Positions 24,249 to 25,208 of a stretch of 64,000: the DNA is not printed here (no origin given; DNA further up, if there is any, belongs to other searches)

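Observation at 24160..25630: Translationally coupled trio: small TM protein, canonical prepilin-like protein, NDT-like enzyme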

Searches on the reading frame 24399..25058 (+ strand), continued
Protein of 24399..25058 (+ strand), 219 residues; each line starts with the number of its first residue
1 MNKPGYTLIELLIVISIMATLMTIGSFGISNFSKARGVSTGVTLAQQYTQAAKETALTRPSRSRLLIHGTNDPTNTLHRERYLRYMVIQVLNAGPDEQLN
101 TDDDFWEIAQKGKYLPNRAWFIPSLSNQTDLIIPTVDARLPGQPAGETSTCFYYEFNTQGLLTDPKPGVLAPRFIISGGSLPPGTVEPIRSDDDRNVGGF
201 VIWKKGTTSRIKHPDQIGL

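Call 47: fold_search(model_id=the predicted structure, library=pdb)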
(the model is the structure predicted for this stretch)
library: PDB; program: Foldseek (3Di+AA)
matches with E <= 10: 346; with E <= 0.001: 0
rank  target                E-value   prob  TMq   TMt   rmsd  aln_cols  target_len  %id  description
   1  4ipu_C                1.2e-03  1.00  0.45  0.69   3.9       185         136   11  Crystal structure of Pseudomonas aeruginosa (strain: PAO1) type IV minor pilin FimU in space group P21 (released 2014-01-15)
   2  4ipu_D                2.1e-03  1.00  0.39  0.63   7.5       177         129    8  Crystal structure of Pseudomonas aeruginosa (strain: PAO1) type IV minor pilin FimU in space group P21 (released 2014-01-15)
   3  2qv8_B                2.1e-03  1.00  0.38  0.63   6.3       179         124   12  Structure of the minor pseudopilin EpsH from the Type 2 Secretion System of Vibrio cholerae (released 2008-02-26)
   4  4ipu_A                4.8e-03  1.00  0.46  0.69   4.0       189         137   12  Crystal structure of Pseudomonas aeruginosa (strain: PAO1) type IV minor pilin FimU in space group P21 (released 2014-01-15)
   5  4ipu_B                5.1e-03  1.00  0.40  0.62   7.6       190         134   10  Crystal structure of Pseudomonas aeruginosa (strain: PAO1) type IV minor pilin FimU in space group P21 (released 2014-01-15)
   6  4dq9_A                6.4e-03  0.99  0.39  0.55   7.9       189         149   13  Crystal structure of the minor pseudopilin EPSH from the type II secretion system of Vibrio cholerae (released 2013-03-13)
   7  4dq9_B                8.1e-03  0.99  0.41  0.59   8.0       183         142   11  Crystal structure of the minor pseudopilin EPSH from the type II secretion system of Vibrio cholerae (released 2013-03-13)
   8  2qv8_A                1.2e-02  0.99  0.39  0.56   7.6       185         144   12  Structure of the minor pseudopilin EpsH from the Type 2 Secretion System of Vibrio cholerae (released 2008-02-26)
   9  4ipv_B                1.5e-02  1.00  0.40  0.66   4.2       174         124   11  Crystal structure of Pseudomonas aeruginosa (strain: PAO1) type IV minor pilin FimU in space group P65 (released 2014-01-15)
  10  9a1f_Q                1.2e-01  0.94  0.41  0.59   6.1       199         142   12  Integrative structure of the XcpGHIJK pseudo pilus filament model of a type II secretion system (released 2021-06-18)
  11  6pzj                  2.5e-01  0.08  0.18  0.15  19.5       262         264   11  Structure of the N-terminal domain (residues 43-304) of Methyl-accepting chemotaxis protein from Leptospira interrogans  (released 2019-08-14)
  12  5trg_S                2.9e-01  0.03  0.12  0.12  18.8       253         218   11  Structure of Mycobacterium tuberculosis proteasome in complex with N,C-capped dipeptide DPLG-2 (released 2017-01-11)
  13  4uj8_C                3.6e-01  0.08  0.15  0.15  12.8       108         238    9  Structure of surface layer protein SbsC, domains 6-7 (released 2016-04-27)
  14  3mfe_S                3.9e-01  0.02  0.13  0.13  18.8       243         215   12  Crystal Structure of Mycobacterium Tuberculosis Proteasome open-gate mutant with H0 movement (released 2010-06-23)
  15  1d7b_A                5.2e-01  0.03  0.12  0.13  13.4       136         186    7  CYTOCHROME DOMAIN OF CELLOBIOSE DEHYDROGENASE, PH 7.5 (released 2000-10-18)
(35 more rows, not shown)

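Call 48: search_solved_structures(query=A1, max_evalue=1)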
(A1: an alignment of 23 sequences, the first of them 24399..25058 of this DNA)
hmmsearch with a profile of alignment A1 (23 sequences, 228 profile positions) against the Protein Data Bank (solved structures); distinct sequences matched with E-value up to 1: 20.
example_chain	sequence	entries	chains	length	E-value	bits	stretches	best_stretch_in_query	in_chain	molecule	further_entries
7tgg_A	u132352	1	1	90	5.5e-05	26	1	3-36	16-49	Geopilin domain 1 protein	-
9egp_A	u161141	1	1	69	8e-05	25.4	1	10-36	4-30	Geopilin domain 1 protein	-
9laa_A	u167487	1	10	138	0.00077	22.2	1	11-45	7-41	Type IV pilin protein PilA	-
8p3b_A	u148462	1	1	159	0.0019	20.9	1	17-64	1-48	Fimbrial protein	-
2hi2_A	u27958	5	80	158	0.002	20.9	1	17-63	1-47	Fimbrial protein | PilA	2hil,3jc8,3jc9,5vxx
1ay2_A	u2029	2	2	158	0.0021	20.8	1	17-62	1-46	TYPE 4 PILIN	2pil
5kua_A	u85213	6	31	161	0.0031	20.2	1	17-63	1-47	pilin | Neisseria meningitidis PilE variant SB-GATDH | Neisseria meningitidis PilE, SB-DATDH variant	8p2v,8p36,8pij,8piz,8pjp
6gv9_A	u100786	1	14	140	0.0038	20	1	17-44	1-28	Prepilin peptidase-dependent protein D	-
9lab_B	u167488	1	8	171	0.011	18.4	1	13-73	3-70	MSHA major pilin subunit MshA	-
2m7g_A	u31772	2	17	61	0.014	18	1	17-36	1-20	Geopilin domain 1 protein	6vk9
1oqw_A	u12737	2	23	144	0.017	17.8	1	17-55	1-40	Fimbrial protein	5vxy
8tum_e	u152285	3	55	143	0.018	17.7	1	17-55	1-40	Type IV major pilin protein PilA | Pilin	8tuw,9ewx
6xxd_A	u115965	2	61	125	0.019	17.7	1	17-35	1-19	PilA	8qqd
8pfb_G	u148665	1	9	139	0.021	17.5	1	17-44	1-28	Type IV pilin PilE1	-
8tob_GA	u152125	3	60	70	0.2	14.3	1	18-51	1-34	Fimbrial protein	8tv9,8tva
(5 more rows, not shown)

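Call 57: find_related_loci(query=A1, collection=metagenome_contigs, flank=6000)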
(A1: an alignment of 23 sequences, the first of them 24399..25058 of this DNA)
Query A1 (219 aa) in metagenome_contigs; peptide patterns used: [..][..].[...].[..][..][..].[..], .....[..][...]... (x = any residue, [..] = any of these).
600 stretches matched a pattern (row limit reached: there are more); 6 encode a relative of the query (tblastn E <= 1e-3); 6 distinct loci.
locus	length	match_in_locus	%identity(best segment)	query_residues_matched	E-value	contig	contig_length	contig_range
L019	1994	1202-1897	26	3-217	1e-14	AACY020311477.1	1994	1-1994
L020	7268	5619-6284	24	5-217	3e-9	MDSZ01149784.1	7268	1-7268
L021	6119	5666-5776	51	1-34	4e-7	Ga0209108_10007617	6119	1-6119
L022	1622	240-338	53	4-37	2e-6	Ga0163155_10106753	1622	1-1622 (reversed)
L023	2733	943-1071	44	5-46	4e-6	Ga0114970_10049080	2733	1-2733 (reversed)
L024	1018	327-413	55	5-33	6e-6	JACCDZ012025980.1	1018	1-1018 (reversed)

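Call 60: find_encoding_contigs(protein=P0002, flank=5000, max_places=2)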
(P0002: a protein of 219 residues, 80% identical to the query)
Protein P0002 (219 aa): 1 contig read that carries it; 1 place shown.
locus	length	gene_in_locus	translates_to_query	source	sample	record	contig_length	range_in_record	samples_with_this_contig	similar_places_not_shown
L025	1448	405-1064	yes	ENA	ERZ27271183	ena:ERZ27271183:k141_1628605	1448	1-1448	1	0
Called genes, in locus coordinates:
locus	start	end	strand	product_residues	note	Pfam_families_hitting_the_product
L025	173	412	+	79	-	-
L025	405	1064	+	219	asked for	PF07963:N_methyl (weak)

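Call 61: find_encoding_contigs(protein=P0010, flank=5000, max_places=2)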
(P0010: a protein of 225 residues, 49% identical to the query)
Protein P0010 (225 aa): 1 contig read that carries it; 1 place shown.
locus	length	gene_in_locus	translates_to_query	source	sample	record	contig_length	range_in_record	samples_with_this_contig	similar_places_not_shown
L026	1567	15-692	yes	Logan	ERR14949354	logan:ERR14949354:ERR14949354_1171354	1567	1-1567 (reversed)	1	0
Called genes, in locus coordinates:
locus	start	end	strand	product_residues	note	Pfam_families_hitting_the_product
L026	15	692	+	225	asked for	PF07963:N_methyl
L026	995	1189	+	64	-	-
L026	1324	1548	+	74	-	-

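Call 64: find_homologous_proteins(query=L001:13416-14420:+, max_evalue=1e-30)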
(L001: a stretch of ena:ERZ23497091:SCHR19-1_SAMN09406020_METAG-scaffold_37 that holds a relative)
Query L001:13416-14420:+ (334 aa): 7979 proteins with E <= 1e-30 among 8000 candidates; the best 120 are listed.
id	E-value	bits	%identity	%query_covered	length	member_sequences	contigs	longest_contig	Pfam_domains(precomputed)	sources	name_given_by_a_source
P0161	2.4e-201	686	94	100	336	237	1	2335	PF00551.25,PF02911.24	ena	-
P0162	2.6e-183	626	88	100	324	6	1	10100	PF00551.25,PF02911.24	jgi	jgi:methionyl-tRNA formyltransferase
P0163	4.6e-174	596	98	84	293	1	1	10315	PF00551.25,PF02911.24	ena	-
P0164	4.5e-164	563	79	99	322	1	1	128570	PF00551.25,PF02911.24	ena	-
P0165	5.6e-161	553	79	100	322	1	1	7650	PF00551.25,PF02911.24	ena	-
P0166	6.1e-160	550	99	76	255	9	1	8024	PF00551.25,PF02911.24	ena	-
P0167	9.2e-157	539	76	99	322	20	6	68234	PF00551.25,PF02911.24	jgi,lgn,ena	jgi:methionyl-tRNA formyltransferase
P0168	3.1e-154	531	75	99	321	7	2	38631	PF00551.25,PF02911.24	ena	-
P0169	5.6e-153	527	76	99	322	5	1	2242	PF00551.25,PF02911.24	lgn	-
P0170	6.1e-151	520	73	100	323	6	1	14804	PF00551.25,PF02911.24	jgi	-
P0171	3.6e-150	517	72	100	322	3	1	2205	PF00551.25,PF02911.24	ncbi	-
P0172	2.0e-146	505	73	99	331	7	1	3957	PF00551.25,PF02911.24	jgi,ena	-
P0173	1.3e-145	502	71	100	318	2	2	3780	PF00551.25,PF02911.24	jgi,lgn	-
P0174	2.4e-145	502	72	99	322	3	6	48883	PF00551.25,PF02911.24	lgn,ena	-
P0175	3.0e-145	501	71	100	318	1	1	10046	PF00551.25,PF02911.24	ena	-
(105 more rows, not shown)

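Call 74: search_protein_families(library=padloc, proteins=[window:24399-25058:+], max_evalue=0.01)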
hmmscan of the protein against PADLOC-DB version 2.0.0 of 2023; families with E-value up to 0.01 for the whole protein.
window:24399-25058:+ (219 aa): 0 families

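Call 75: search_protein_families(library=pfam, alignment_id=A1, max_evalue=0.01)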
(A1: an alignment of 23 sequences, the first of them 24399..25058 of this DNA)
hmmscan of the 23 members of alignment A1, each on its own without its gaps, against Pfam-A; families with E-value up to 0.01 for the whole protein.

A. member 1, window:24399-25058:+ (219 aa): 1 family
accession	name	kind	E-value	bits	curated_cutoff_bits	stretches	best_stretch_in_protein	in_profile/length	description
PF07963.17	N_methyl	-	4e-06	26.6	21.2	1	2-24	3-25/27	Prokaryotic N-terminal methylation motif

B. families by the number of members that match (of 23 scanned): 1 family
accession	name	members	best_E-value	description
PF07963.17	N_methyl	23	1.2e-08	Prokaryotic N-terminal methylation motif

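Call 76: find_encoding_contigs(protein=window:24399-25058:+, flank=3000, max_places=6)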
Protein window:24399-25058:+ (219 aa): 22 contigs read that carry it; 6 places shown.
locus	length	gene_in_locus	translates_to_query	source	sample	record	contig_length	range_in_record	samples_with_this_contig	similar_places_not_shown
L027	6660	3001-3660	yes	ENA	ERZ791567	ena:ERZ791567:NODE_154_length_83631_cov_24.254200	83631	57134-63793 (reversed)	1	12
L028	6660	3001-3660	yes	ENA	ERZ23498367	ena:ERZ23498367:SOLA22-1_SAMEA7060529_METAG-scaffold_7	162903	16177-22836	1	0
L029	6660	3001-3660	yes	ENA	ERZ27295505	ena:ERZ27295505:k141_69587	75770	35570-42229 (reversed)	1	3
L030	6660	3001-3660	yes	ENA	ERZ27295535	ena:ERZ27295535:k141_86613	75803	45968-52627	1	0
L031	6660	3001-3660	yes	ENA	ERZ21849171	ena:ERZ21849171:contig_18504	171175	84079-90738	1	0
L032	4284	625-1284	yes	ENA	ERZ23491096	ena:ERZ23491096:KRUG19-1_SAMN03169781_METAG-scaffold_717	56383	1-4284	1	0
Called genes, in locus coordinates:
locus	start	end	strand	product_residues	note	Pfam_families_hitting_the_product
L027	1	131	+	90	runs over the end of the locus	-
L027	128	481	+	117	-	-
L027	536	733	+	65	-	-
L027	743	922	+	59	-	-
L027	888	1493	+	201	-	PF27257:HI_0787_N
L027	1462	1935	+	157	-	-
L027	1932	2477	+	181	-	-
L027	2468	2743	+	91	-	-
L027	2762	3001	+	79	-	-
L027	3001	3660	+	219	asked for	PF07963:N_methyl (weak)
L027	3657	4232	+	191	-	PF05014:Nuc_deoxyrib_tr (weak), PF15891:Nuc_deoxyri_tr2 (faint)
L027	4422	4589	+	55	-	-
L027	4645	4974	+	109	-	-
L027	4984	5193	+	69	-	-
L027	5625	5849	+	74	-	-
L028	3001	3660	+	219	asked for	PF07963:N_methyl (weak)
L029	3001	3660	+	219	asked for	PF07963:N_methyl (weak)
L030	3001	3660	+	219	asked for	PF07963:N_methyl (weak)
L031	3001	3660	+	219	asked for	PF07963:N_methyl (weak)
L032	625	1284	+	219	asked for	PF07963:N_methyl (weak)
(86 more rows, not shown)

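Call 77: find_encoding_contigs(protein=P0021, flank=8000, max_places=2)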
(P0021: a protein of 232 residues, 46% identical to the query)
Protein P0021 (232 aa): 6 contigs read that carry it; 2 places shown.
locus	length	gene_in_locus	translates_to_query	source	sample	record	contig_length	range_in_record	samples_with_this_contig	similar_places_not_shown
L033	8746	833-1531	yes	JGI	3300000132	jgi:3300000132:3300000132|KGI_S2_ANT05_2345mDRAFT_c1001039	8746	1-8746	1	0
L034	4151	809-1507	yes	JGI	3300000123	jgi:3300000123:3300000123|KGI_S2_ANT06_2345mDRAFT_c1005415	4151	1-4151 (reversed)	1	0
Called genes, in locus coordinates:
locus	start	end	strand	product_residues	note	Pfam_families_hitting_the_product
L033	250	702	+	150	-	PF02472:ExbD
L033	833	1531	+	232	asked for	PF07963:N_methyl (weak)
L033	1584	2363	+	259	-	PF07963:N_methyl (weak)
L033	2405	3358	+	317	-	PF07963:N_methyl (weak)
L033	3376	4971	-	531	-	PF00082:Peptidase_S8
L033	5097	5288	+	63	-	-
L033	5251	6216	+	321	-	PF00551:Formyl_trans_N, PF02911:Formyl_trans_C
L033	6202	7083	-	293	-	-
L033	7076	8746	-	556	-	?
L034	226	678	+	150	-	PF02472:ExbD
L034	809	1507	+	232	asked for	PF07963:N_methyl (weak)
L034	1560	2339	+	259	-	PF07963:N_methyl (weak)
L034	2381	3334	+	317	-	-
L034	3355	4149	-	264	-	?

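Call 79: find_related_loci(query=A1, collection=viral_contigs, flank=6000)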
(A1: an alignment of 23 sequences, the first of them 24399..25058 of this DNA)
Query A1 (219 aa) in viral_contigs; peptide patterns used: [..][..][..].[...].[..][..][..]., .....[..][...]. (x = any residue, [..] = any of these).
545 stretches matched a pattern; 8 encode a relative of the query (tblastn E <= 1e-3); 8 distinct loci.
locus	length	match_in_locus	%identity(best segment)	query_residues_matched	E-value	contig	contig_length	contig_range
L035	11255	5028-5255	39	1-75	5e-6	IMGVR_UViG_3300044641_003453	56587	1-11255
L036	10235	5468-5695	39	1-75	5e-6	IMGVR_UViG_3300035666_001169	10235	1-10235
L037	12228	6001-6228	39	1-75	5e-6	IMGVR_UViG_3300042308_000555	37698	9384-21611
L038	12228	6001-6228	39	1-75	5e-6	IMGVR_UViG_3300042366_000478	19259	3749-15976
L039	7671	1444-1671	39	1-75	5e-6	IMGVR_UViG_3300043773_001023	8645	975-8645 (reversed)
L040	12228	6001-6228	39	1-75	5e-6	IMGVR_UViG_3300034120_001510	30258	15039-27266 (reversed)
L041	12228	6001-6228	39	1-75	5e-6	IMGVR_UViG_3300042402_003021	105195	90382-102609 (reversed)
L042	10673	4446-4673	38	1-75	7e-6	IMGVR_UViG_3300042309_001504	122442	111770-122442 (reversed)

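Call 84: search_protein_families(library=pfam, proteins=[L041:5989-6921:+, L041:5240-5707:+, L001:10735-11514:+, L001:11550-12488:+], max_evalue=0.01)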
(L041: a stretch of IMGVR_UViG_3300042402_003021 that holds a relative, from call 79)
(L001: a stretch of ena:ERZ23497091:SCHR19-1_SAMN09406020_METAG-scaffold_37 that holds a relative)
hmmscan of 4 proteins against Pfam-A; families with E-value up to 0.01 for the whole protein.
L041:5989-6921:+ (310 aa): 2 families
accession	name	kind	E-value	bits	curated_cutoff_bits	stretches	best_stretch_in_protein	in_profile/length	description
PF07596.16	SBP_bac_10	-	1.2e-42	147.2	23.3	1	34-290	1-265/268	Protein of unknown function (DUF1559)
PF07963.17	N_methyl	-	1.9e-08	33.9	21.2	1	5-30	2-27/27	Prokaryotic N-terminal methylation motif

L041:5240-5707:+ (155 aa): 0 families

L001:10735-11514:+ (259 aa): 1 family
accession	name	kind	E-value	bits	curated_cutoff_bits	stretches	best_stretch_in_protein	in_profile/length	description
PF07963.17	N_methyl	-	0.0067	16.4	21.2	0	12-34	2-24/27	Prokaryotic N-terminal methylation motif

L001:11550-12488:+ (312 aa): 1 family
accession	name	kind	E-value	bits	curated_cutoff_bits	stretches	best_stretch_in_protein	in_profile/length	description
PF07963.17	N_methyl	-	1.3e-06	28.2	21.2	1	12-35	3-26/27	Prokaryotic N-terminal methylation motif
